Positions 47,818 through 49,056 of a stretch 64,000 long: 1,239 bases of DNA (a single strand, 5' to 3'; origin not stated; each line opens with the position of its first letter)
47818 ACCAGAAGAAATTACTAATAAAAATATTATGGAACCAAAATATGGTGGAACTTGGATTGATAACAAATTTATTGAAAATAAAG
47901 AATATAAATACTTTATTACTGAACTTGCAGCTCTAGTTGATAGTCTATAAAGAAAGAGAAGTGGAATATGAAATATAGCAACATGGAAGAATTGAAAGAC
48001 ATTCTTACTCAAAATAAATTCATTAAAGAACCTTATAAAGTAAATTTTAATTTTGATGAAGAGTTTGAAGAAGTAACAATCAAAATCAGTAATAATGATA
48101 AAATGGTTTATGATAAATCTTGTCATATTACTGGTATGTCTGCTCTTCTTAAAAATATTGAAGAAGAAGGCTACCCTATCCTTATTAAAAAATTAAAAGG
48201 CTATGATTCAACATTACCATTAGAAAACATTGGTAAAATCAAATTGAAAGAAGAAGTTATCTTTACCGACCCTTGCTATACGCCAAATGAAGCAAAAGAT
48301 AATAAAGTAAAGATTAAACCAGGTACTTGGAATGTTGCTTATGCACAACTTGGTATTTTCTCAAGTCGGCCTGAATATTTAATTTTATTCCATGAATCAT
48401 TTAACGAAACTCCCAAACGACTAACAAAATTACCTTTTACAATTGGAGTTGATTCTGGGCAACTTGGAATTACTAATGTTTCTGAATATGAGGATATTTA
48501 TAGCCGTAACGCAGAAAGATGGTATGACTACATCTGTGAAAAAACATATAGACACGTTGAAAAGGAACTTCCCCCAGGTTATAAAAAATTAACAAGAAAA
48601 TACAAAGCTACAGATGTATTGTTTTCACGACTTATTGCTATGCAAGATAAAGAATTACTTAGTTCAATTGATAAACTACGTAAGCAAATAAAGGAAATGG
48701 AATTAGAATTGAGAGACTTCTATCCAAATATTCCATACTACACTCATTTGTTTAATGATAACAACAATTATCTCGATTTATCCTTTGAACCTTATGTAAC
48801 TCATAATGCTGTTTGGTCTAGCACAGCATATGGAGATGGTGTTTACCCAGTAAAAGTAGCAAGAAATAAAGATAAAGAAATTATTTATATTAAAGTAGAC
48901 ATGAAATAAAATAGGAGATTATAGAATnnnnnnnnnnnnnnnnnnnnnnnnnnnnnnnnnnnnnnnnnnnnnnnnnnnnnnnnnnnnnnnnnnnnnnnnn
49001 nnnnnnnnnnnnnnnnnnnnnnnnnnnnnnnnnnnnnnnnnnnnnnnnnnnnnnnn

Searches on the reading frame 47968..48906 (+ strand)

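Call 73: search_protein_families(library=phrogs, proteins=[window:47968-48906:+], max_evalue=0.01)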
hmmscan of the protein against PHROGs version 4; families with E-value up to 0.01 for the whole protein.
window:47968-48906:+ (313 aa): 1 family
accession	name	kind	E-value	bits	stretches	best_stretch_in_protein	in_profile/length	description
phrog_5209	-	unknown function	0.0044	18.1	0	273-312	55-93/103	-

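Call 75: search_protein_families(library=pfam, proteins=[window:47968-48906:+], max_evalue=0.001)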
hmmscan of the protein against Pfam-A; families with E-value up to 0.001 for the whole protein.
window:47968-48906:+ (313 aa): 1 family
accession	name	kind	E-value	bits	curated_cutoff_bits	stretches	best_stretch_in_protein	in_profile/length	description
PF14025.11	DUF4241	-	2.6e-06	28.1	27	0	261-307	141-186/189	Protein of unknown function (DUF4241)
